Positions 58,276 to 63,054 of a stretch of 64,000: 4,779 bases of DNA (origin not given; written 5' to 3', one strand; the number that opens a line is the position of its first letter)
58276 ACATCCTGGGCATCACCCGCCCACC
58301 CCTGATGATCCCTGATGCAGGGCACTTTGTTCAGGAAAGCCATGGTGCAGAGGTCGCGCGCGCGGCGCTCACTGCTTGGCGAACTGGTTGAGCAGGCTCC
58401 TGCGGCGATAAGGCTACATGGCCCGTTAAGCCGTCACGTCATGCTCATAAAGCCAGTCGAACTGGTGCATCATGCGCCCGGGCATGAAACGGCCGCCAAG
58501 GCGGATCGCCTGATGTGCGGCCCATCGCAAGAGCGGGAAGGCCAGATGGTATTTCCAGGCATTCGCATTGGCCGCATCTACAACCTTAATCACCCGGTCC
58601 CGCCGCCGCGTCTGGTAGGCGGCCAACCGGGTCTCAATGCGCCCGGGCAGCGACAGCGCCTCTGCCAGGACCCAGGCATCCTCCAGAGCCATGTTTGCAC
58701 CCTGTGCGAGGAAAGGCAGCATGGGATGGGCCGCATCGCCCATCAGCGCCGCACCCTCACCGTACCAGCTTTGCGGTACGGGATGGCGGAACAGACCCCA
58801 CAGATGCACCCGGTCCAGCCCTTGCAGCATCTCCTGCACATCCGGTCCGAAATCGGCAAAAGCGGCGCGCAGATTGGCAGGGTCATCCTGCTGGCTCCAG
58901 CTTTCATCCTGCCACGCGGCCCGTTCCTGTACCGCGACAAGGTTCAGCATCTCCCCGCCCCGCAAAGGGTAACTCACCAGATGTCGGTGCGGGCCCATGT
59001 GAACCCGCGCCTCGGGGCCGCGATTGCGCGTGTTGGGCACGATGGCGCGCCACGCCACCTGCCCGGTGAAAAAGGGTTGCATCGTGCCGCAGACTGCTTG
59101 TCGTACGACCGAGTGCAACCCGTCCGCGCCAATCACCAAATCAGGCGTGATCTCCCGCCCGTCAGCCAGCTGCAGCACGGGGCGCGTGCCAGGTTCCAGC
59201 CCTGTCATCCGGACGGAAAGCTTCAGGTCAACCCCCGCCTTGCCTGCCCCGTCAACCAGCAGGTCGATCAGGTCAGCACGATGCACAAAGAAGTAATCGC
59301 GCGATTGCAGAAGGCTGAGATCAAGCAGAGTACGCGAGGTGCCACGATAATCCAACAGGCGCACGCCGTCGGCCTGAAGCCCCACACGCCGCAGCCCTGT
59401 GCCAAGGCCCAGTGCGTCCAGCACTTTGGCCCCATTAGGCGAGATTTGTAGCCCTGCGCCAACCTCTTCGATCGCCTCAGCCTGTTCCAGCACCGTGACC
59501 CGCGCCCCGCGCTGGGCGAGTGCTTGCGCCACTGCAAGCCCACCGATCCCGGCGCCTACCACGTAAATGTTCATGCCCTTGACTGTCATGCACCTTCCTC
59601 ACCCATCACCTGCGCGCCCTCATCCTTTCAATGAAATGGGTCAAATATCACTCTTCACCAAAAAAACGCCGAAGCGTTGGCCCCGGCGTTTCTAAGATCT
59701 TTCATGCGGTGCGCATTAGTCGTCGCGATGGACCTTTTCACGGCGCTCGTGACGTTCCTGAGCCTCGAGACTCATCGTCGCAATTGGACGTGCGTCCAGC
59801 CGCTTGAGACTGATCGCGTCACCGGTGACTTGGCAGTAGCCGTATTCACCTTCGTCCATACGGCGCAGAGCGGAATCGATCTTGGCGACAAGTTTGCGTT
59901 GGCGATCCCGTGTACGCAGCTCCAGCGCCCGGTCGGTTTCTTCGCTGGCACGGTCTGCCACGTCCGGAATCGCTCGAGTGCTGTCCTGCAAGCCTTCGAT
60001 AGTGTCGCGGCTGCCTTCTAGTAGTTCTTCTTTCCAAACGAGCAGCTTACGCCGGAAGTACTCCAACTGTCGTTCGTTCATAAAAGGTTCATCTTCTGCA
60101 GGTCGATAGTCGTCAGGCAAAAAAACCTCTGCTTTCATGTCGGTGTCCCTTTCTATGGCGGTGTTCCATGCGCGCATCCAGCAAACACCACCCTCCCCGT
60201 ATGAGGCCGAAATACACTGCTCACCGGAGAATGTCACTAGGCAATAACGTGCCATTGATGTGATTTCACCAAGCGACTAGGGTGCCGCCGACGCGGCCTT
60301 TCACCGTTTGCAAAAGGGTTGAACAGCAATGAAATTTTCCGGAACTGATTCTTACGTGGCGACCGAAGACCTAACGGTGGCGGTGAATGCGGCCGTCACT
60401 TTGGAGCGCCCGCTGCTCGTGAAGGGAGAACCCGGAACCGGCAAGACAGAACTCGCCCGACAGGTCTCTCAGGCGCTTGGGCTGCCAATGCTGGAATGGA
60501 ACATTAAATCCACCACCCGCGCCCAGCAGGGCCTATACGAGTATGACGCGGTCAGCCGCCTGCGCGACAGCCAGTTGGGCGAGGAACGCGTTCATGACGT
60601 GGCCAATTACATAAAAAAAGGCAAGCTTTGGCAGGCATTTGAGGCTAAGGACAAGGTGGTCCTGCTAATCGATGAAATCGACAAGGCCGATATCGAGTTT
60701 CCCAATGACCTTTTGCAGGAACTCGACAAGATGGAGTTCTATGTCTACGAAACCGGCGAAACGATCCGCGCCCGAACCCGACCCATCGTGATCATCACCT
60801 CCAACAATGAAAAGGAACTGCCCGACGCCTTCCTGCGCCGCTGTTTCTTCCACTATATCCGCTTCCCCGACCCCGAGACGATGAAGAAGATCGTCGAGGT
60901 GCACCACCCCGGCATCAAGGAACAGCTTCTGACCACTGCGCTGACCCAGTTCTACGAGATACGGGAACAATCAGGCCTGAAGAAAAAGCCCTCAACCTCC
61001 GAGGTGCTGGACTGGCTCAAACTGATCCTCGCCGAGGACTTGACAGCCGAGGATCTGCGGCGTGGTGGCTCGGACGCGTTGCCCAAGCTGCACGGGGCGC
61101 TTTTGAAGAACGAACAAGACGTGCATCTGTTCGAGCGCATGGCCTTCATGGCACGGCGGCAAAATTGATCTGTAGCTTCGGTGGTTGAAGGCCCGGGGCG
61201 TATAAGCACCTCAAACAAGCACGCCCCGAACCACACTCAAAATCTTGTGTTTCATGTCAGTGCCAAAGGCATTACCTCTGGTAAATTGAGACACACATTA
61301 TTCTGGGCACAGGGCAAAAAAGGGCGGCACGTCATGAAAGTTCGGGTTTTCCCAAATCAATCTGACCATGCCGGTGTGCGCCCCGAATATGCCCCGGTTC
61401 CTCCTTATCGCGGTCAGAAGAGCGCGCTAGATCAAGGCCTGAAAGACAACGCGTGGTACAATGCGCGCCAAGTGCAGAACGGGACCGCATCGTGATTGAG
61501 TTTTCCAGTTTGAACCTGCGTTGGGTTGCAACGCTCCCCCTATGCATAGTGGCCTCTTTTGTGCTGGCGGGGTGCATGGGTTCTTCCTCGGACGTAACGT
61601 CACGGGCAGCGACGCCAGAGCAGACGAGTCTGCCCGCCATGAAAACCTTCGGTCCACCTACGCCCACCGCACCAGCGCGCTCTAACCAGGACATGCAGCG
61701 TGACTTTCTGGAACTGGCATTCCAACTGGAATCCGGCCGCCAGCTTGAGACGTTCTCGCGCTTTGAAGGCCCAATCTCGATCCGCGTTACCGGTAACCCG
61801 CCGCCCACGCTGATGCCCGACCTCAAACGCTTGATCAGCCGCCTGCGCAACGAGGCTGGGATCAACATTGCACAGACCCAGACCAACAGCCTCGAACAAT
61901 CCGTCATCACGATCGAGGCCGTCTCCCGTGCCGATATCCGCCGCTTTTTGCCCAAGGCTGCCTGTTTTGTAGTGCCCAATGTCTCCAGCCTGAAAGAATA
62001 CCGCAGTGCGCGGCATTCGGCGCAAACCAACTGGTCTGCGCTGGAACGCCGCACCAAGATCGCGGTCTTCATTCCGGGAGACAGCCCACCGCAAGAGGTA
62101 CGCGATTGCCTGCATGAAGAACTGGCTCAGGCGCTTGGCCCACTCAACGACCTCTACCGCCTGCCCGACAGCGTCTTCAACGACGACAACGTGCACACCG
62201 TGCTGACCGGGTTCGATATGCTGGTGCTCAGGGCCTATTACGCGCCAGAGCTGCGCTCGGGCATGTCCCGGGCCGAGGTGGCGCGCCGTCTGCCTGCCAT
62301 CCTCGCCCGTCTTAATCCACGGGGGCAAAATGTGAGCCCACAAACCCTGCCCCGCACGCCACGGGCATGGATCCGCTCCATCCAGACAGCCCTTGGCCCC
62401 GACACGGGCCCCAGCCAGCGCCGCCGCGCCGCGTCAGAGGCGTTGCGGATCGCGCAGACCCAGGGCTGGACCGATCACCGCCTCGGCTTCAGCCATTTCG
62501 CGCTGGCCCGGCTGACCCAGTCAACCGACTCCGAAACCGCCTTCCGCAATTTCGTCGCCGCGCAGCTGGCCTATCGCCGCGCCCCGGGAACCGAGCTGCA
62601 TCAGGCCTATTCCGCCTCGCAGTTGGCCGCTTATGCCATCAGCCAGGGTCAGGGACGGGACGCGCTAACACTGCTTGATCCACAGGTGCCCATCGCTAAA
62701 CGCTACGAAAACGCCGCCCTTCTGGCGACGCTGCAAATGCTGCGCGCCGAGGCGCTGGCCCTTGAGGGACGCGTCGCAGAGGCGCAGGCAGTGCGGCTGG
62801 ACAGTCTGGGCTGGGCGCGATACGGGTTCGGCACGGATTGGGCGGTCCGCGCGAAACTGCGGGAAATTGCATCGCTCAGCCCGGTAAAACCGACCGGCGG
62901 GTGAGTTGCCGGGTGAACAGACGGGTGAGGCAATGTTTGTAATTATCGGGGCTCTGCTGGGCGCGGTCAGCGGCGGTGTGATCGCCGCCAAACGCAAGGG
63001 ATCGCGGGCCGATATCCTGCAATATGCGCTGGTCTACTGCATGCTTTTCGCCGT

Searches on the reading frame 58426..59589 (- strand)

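Call 76: search_protein_families(library=pfam, proteins=[window:58426-59589:-], max_evalue=0.00001)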
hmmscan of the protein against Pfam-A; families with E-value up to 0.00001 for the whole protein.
window:58426-59589:- (387 aa): 4 families
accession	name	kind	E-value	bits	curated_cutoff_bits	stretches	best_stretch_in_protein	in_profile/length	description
PF01494.25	FAD_binding_3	-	2.6e-31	109.5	22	1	8-339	4-348/349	FAD binding domain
PF13450.12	NAD_binding_8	-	6.5e-07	30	21.9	1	10-38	1-29/68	NAD(P)-binding Rossmann-like domain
PF01266.30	DAO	-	4.4e-06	26.9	27.9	0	8-39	2-33/353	FAD dependent oxidoreductase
PF07992.20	Pyr_redox_2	-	9.7e-06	25.6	26.1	0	7-39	2-34/291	Pyridine nucleotide-disulphide oxidoreductase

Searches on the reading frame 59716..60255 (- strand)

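Call 76: search_protein_families(library=pfam, proteins=[window:59716-60255:-], max_evalue=0.00001)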
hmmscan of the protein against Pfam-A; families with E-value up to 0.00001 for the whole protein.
window:59716-60255:- (179 aa): 2 families
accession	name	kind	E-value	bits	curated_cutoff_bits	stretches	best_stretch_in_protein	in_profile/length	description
PF21157.2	DksA_N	-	2.3e-29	101.9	27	1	63-132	1-70/71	DnaK suppressor protein DksA, N-terminal domain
PF01258.23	zf-dskA_traR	-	2e-08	34.5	24.9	1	136-171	1-36/36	Prokaryotic dksA/traR C4-type zinc finger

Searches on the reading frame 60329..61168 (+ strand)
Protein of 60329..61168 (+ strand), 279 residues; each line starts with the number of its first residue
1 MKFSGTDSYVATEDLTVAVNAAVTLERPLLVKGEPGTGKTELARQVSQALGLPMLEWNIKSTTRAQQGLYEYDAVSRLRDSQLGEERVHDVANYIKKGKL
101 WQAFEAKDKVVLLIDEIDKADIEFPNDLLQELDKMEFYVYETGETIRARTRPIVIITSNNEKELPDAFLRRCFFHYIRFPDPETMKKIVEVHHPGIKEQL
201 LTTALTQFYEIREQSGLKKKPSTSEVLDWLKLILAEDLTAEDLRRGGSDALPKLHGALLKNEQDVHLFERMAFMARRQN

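Call 82: search_protein_families(library=pfam, proteins=[window:60329-61168:+], max_evalue=0.001)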
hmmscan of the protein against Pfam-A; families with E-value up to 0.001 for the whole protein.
window:60329-61168:+ (279 aa): 8 families
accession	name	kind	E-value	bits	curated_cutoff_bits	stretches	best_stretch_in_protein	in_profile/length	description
PF07728.20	AAA_5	-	5.9e-14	52.7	22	1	28-171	1-138/139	AAA domain (dynein-related subfamily)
PF00004.35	AAA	-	2.3e-13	51.2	21.2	1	29-179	1-129/131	ATPase family associated with various cellular activities (AAA)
PF07724.20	AAA_2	-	9.6e-10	39.2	27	1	30-163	7-128/166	AAA domain (Cdc48 subfamily)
PF00158.32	Sigma54_activat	-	1.6e-07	31.6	20.2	1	13-177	9-162/168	Sigma-54 interaction domain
PF13401.12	AAA_22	-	1e-06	29.5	27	1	27-133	6-105/130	AAA domain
PF13191.12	AAA_16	-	5.3e-05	24.2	32.6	0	17-122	14-146/167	AAA ATPase domain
PF13245.12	AAA_19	-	7e-05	23.5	25.1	1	23-134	8-116/134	AAA domain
PF13238.12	AAA_18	-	0.00051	20.9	29.4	0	30-116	2-79/128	AAA domain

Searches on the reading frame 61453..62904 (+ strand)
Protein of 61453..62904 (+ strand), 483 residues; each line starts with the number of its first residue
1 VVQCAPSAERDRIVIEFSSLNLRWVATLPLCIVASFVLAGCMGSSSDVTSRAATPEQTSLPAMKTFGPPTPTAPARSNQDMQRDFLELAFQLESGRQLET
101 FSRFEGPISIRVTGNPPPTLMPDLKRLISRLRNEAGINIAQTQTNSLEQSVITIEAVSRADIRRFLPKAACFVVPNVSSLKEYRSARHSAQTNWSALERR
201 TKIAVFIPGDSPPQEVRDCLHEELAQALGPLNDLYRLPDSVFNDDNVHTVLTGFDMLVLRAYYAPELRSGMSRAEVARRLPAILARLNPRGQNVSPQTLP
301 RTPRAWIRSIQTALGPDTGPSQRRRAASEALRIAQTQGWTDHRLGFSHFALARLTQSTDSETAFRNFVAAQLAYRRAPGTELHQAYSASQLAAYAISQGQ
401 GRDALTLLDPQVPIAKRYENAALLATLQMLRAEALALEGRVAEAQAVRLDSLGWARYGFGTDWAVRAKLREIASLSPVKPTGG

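Call 82: search_protein_families(library=pfam, proteins=[window:61453-62904:+], max_evalue=0.001)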
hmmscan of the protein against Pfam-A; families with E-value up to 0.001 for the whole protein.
window:61453-62904:+ (483 aa): 1 family
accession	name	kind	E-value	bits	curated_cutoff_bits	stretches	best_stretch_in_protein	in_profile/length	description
PF11150.13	DUF2927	-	1.5e-52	179.1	26.2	1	79-281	2-205/206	Protein of unknown function (DUF2927)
